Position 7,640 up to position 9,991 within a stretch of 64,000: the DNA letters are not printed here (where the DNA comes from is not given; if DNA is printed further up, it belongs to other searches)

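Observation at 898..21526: Two tandem chemosensory modules, each followed by a soluble multi-PAS hybrid kinase with an Hpt domain; one module lacks an MCP and ends in a LuxR-type DNA-binding regulator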

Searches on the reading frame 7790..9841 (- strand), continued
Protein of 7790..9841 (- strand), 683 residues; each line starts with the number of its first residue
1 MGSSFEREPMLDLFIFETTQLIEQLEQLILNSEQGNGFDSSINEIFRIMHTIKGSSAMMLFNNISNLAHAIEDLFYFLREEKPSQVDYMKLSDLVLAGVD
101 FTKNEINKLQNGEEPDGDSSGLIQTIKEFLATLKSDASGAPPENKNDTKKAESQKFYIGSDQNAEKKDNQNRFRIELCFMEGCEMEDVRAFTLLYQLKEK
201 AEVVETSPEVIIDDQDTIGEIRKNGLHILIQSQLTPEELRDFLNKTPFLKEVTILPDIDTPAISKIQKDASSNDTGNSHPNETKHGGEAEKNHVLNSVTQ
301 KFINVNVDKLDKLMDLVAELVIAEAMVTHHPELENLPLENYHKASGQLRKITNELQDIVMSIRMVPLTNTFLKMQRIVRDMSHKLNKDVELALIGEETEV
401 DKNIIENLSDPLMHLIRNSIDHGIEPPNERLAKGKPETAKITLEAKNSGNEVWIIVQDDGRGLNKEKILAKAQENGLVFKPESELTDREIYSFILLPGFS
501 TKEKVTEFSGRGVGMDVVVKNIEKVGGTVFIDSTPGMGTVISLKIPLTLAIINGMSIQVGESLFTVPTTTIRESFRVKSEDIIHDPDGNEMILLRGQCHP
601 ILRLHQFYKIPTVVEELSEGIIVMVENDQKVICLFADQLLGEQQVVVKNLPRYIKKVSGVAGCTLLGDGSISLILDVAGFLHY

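Call 68: find_homologous_proteins(query=window:7790-9841:-, max_evalue=1e-100)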
Query window:7790-9841:- (683 aa): 7966 proteins with E <= 1e-100 among 8000 candidates; the best 120 are listed.
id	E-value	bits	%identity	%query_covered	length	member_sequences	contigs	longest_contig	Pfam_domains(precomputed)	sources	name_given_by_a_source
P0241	0.0e+0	1505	100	100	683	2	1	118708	PF07194.17,PF02895.21,PF01584.25,PF02518.32,PF01627.29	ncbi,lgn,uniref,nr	ncbi:two-component system chemotaxis sensor kinase CheA [Hydrogenispora ethanolica]|uniref:Chemotaxi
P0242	0.0e+0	1239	83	100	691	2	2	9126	PF07194.17,PF02895.21,PF01584.25,PF02518.32,PF01627.29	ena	-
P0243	0.0e+0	1016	70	100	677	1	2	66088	PF07194.17,PF02895.21,PF01584.25,PF02518.32,PF01627.29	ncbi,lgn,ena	-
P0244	0.0e+0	1013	70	100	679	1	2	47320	PF07194.17,PF02895.21,PF01584.25,PF02518.32,PF01627.29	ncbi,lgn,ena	-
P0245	3.7e-282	956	67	100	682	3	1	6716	PF07194.17,PF02895.21,PF01584.25,PF02518.32,PF01627.29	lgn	-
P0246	2.3e-262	890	61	100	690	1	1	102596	PF07194.17,PF02895.21,PF01584.25,PF02518.32,PF01627.29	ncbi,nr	ncbi:MAG: chemotaxis protein CheA [Clostridia bacterium]|nr:chemotaxis protein CheA [Clostridia bact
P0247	1.7e-261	888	61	100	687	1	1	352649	PF07194.17,PF02895.21,PF01584.25,PF02518.32,PF01627.29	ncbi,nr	ncbi:MAG: chemotaxis protein CheA [Clostridia bacterium]|nr:chemotaxis protein CheA [Clostridia bact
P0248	6.4e-258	876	59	100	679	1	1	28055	PF07194.17,PF02895.21,PF01584.25,PF02518.32,PF01627.29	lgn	-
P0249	1.2e-257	875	60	100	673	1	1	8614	PF07194.17,PF02895.21,PF01584.25,PF02518.32,PF01627.29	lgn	-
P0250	1.6e-252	858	58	100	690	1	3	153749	PF07194.17,PF02895.21,PF01584.25,PF02518.32,PF01627.29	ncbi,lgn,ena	-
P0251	1.9e-252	858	58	100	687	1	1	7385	PF07194.17,PF02895.21,PF01584.25,PF02518.32,PF01627.29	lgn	-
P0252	4.0e-252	857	59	99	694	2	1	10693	PF07194.17,PF02895.21,PF01584.25,PF02518.32,PF01627.29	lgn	-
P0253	8.0e-251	852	59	99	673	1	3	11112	PF07194.17,PF02895.21,PF01584.25,PF02518.32,PF01627.29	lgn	-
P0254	3.5e-250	850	60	100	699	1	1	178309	PF07194.17,PF02895.21,PF01584.25,PF02518.32,PF01627.29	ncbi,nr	ncbi:MAG: chemotaxis protein CheA [Clostridia bacterium]|nr:chemotaxis protein CheA [Clostridia bact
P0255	1.3e-249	848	57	100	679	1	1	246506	PF07194.17,PF02895.21,PF01584.25,PF02518.32,PF01627.29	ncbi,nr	ncbi:MAG: chemotaxis protein CheA [Clostridia bacterium]|nr:chemotaxis protein CheA [Clostridia bact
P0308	1.5e-239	815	56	99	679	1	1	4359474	PF07194.17,PF02895.21,PF01584.25,PF02518.32,PF01627.29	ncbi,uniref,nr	ncbi:chemotaxis protein CheW [Anaeroselena agilis]|uniref:Chemotaxis protein CheA n=1 Tax=Anaerosele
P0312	4.3e-239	814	56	100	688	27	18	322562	PF07194.17,PF02895.21,PF01584.25,PF02518.32,PF01627.29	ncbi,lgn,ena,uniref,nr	ncbi:chemotaxis protein CheA [Ruminiclostridium cellobioparum]|uniref:chemotaxis protein CheA n=1 Ta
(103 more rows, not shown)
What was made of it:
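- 7790..9841 (-): cheA2 (P1-P5), first gene of module Che-B. 55-57% to CheAs that sources name as Acetivibrio, Ruminiclostridium, Anaeroselena and Anaerosolibacter (call 68).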

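Call 69: find_encoding_contigs(protein=P0312, flank=10000, max_places=1)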
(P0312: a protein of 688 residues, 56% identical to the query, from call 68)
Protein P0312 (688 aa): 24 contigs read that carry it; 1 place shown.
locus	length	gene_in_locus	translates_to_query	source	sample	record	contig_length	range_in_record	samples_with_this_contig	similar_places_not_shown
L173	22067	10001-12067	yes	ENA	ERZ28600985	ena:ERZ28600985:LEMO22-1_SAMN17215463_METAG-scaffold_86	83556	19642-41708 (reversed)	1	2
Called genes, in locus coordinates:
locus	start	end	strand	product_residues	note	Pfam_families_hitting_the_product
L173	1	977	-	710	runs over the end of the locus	PF03063:Prismane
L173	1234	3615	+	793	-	PF04392:ABC_sub_bind, PF02518:HATPase_c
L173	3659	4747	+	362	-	PF00072:Response_reg, PF00165:HTH_AraC (faint), PF12833:HTH_18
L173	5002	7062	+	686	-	PF08447:PAS_3, PF13426:PAS_9 (weak), PF00990:GGDEF, PF00563:EAL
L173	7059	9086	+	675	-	PF02743:dCache_1, PF17203:sCache_3_2 (weak), PF00015:MCPsignal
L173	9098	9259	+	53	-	PF09388:SpoOE-like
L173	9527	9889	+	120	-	PF00072:Response_reg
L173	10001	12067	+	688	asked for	PF01627:Hpt, PF07194:P2, PF02895:H-kinase_dim, PF02518:HATPase_c, PF01584:CheW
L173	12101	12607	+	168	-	PF01584:CheW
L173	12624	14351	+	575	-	PF02203:TarH, PF12729:4HB_MCP_1, PF00672:HAMP, PF00015:MCPsignal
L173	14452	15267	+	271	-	PF03705:CheR_N, PF01739:CheR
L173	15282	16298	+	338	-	PF00072:Response_reg, PF01339:CheB_methylest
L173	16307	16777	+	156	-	PF03975:CheD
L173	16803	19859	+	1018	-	PF00989:PAS, PF08448:PAS_4, PF13426:PAS_9, PF00989:PAS, PF08447:PAS_3, PF00512:HisKA, PF02518:HATPase_c, PF00072:Response_reg, +3 more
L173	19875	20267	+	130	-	PF00072:Response_reg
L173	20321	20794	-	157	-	PF13673:Acetyltransf_10, PF00583:Acetyltransf_1, PF13508:Acetyltransf_7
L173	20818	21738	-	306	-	PF02729:OTCace_N, PF00185:OTCace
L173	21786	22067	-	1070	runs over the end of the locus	PF25596:CPSase_L_D1, PF02786:CPSase_L_D2, PF02787:CPSase_L_D3, PF25596:CPSase_L_D1, PF02655:ATP-grasp_3, PF02222:ATP-grasp, PF02786:CPSase_L_D2, PF07478:Dala_Dala_lig_C, +5 more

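Call 70: find_encoding_contigs(protein=P0308, flank=10000, max_places=1)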
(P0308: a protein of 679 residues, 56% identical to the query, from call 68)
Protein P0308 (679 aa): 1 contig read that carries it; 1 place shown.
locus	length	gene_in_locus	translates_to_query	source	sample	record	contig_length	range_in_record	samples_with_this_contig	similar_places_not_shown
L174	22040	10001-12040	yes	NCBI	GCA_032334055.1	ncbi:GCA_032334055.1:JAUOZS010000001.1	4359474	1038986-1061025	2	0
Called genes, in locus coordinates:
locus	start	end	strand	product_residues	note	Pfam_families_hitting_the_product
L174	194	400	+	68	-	PF28096:CC_Se_fam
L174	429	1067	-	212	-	PF00881:Nitroreductase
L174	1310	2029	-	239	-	PF03734:YkuD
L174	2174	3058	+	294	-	PF00701:DHDPS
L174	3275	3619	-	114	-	-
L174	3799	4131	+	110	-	-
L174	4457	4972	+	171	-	-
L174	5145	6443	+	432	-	PF03063:Prismane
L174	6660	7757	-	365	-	PF00724:Oxidored_FMN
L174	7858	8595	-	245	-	PF01863:YgjP-like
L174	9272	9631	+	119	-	PF16859:TetR_C_11 (weak)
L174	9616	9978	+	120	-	PF00072:Response_reg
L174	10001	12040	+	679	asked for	PF01627:Hpt, PF07194:P2, PF02895:H-kinase_dim, PF02518:HATPase_c, PF01584:CheW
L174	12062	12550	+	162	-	PF01584:CheW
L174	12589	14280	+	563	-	PF12729:4HB_MCP_1, PF00672:HAMP, PF00015:MCPsignal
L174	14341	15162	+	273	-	PF03705:CheR_N, PF01739:CheR, PF08242:Methyltransf_12 (faint)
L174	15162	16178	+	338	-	PF00072:Response_reg, PF01339:CheB_methylest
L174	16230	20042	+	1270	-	PF00989:PAS, PF08448:PAS_4, PF13426:PAS_9, PF00989:PAS, PF08447:PAS_3, PF08448:PAS_4, PF00989:PAS, PF13426:PAS_9, +9 more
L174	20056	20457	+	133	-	PF00072:Response_reg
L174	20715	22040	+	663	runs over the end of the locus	PF26965:MimR_N, PF01590:GAF, PF13188:PAS_8, PF13426:PAS_9, PF00158:Sigma54_activat, PF14532:Sigma54_activ_2, PF25601:AAA_lid_14, PF02954:HTH_8, +3 more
